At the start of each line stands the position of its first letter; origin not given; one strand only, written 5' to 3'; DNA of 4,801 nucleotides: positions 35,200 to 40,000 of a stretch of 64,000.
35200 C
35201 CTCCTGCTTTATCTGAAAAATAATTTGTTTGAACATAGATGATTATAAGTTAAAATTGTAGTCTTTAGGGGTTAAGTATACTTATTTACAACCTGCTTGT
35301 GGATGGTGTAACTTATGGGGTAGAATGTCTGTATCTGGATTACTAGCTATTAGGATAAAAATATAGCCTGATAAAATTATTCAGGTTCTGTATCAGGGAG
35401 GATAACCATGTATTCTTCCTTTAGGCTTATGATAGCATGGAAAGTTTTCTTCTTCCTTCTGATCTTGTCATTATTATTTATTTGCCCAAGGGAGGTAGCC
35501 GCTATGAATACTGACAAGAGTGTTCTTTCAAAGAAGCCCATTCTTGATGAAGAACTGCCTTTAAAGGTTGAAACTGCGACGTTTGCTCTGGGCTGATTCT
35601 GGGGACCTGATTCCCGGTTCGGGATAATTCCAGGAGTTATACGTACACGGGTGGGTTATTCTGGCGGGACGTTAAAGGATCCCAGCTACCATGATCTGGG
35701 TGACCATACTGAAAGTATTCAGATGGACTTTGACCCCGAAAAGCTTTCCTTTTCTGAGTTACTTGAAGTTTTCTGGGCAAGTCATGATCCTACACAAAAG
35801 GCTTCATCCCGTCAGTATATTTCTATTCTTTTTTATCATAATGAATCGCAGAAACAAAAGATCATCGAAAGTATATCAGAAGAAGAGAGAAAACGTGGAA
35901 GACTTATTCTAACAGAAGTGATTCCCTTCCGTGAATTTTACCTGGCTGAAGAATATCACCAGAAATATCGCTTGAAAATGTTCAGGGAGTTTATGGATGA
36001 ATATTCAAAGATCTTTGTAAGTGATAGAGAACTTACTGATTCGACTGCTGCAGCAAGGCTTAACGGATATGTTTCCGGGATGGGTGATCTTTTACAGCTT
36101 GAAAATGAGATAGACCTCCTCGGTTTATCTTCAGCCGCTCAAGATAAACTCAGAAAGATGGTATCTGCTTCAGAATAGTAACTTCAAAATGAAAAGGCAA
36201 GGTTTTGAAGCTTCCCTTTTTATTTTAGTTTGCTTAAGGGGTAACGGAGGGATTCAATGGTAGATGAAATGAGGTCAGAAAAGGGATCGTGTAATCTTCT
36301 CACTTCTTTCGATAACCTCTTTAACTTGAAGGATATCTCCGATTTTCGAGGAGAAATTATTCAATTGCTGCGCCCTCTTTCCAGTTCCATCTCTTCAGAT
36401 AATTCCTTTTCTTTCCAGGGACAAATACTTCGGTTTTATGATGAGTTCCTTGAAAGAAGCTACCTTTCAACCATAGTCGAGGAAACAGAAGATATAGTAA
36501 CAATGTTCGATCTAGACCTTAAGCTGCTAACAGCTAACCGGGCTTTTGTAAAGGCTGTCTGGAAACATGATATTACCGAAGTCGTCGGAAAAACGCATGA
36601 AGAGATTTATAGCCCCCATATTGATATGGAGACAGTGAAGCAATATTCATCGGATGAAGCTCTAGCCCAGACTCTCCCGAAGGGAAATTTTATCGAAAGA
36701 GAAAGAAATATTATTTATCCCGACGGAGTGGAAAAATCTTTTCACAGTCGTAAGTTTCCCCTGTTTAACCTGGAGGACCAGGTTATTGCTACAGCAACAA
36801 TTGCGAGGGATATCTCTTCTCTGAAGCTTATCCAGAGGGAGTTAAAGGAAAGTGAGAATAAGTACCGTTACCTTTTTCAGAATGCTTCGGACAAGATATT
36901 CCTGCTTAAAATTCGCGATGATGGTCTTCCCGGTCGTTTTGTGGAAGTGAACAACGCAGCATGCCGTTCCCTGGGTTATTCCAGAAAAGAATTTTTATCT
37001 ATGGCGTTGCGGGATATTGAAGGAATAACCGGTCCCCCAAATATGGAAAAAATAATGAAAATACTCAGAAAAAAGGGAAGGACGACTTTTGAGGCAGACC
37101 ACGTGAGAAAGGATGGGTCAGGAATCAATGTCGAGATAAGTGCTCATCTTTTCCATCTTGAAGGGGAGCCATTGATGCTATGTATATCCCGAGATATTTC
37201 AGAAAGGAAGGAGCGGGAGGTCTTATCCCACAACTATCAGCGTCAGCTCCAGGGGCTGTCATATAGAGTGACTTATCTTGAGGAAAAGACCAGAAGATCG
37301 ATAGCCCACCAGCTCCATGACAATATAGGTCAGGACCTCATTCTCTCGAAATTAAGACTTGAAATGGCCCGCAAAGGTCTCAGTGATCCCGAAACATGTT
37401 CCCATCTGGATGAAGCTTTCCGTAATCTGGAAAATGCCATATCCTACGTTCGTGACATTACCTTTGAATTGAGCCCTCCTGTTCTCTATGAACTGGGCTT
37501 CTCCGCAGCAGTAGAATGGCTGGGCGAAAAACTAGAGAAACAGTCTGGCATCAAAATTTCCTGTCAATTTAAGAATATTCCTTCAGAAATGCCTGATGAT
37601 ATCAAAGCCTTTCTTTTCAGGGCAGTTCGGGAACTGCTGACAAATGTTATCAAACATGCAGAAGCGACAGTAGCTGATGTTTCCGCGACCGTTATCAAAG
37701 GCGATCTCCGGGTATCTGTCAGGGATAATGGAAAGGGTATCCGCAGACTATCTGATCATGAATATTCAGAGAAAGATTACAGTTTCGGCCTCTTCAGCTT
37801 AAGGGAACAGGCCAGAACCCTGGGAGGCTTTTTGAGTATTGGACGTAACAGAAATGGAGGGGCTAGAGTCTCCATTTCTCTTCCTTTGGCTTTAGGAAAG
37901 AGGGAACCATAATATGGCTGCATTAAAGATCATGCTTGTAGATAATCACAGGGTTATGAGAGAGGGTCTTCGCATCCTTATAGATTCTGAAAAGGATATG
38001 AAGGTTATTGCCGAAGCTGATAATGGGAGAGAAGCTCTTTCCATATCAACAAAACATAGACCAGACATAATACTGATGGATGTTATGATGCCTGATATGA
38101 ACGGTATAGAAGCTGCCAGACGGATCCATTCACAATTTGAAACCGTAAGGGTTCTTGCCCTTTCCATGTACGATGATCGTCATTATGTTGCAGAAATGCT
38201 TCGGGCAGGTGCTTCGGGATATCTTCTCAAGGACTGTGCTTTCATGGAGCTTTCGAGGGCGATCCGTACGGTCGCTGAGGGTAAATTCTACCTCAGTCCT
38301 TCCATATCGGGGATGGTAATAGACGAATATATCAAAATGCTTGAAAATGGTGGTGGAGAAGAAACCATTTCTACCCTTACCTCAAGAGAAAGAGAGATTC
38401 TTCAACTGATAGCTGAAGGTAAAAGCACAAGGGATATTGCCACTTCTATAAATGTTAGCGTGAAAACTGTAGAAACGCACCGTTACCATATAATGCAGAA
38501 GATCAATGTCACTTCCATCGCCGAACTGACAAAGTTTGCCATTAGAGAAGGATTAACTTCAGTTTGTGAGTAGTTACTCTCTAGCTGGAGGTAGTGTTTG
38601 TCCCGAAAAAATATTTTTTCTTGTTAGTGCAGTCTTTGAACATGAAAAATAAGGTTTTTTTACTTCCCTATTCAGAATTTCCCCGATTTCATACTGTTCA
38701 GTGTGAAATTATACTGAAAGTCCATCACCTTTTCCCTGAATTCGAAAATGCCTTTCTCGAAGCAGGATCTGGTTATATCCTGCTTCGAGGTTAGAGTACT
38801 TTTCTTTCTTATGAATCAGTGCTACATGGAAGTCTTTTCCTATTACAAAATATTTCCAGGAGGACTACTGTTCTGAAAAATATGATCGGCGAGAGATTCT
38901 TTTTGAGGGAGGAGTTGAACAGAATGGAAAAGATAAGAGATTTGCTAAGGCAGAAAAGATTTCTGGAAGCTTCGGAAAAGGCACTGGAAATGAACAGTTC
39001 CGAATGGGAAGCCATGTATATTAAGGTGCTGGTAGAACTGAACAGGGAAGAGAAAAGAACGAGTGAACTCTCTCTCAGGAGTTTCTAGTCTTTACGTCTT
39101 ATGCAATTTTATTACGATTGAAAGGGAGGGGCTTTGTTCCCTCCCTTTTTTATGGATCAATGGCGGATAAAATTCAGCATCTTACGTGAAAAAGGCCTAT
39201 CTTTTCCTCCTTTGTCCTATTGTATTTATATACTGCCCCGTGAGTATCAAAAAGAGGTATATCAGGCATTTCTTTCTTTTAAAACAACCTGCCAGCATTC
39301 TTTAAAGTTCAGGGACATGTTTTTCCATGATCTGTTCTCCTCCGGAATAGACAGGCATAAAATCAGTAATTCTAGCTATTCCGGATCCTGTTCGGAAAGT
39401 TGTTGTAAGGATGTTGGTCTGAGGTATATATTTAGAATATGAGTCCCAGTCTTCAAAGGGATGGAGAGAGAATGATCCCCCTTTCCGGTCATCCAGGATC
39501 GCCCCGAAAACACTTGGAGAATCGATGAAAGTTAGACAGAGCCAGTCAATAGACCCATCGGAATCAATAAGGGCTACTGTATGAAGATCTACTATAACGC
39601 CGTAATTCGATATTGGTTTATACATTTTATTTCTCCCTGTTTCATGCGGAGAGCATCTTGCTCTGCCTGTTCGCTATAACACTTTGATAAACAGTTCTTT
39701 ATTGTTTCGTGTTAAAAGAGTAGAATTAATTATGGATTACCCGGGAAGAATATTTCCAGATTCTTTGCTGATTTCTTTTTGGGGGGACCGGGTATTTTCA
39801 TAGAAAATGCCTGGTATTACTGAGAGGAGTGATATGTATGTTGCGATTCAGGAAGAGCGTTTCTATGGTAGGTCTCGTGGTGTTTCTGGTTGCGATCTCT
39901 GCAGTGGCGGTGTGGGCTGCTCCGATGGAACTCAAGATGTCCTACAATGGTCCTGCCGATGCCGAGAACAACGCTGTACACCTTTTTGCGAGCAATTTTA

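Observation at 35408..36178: MsrA with UGA at the catalytic Cys: a selenoprotein split into two ORFs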

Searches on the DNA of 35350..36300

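Call 27: search_rna_families(source=window, start=35350, end=36300, threshold=evalue, max_evalue=10)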
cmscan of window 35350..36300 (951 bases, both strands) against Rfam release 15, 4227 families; matches with E-value up to 10: 5.
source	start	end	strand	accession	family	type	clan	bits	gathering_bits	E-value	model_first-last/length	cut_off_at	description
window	36176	36235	+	RF00979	mir-553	Gene; miRNA;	-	22.5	82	0.16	1-62/62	no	mir-553 microRNA precursor family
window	36140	36227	-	RF00332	snoZ266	Gene; snRNA; snoRNA; CD-box;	-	17.4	43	4.5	1-90/90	no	Small nucleolar RNA Z266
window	35477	35574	+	RF02109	DLEU2_5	Gene; lncRNA;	-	15.8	40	8.2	1-84/84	no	Deleted in lymphocytic leukemia 2 conserved region 5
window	35543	35574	-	RF01321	CRISPR-DR8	Gene; CRISPR;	-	15.2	39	4.9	1-37/37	no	CRISPR RNA direct repeat element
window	35387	35429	+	RF01898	mir-363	Gene; miRNA;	CL00110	14.7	58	3.8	1-80/80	no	mir-363 microRNA precursor family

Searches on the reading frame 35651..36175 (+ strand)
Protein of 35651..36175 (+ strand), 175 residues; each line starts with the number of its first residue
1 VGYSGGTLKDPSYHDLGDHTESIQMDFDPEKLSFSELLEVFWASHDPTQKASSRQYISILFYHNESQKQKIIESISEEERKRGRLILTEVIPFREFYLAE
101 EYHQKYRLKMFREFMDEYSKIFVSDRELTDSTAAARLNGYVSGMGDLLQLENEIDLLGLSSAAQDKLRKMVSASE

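Call 66: find_encoding_contigs(protein=window:35651-36175:+, flank=2000, max_places=3)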
Protein window:35651-36175:+ (175 aa): no gene with exactly this product is on record in the collection.
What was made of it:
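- Tried and rejected: Source record: an exact protein look-up for the window's own source record found nothing on record (call 66).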

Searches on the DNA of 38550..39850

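Call 60: search_rna_families(source=window, start=38550, end=39850, threshold=evalue, max_evalue=1)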
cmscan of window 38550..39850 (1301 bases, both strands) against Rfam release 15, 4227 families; matches with E-value up to 1: 3.
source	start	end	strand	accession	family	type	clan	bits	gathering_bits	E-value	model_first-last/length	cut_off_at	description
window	39049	39157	+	RF00558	L20_leader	Cis-reg; leader;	-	23.7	58.7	0.055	1-127/127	no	Ribosomal protein L20 leader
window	39117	39195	+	RF01730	Termite-leu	Cis-reg;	-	22.8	51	0.035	1-78/78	no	Termite-leu RNA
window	38753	38789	+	RF02694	RalA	Gene; sRNA;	-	16.7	170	0.71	87-123/179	no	RalR antitoxin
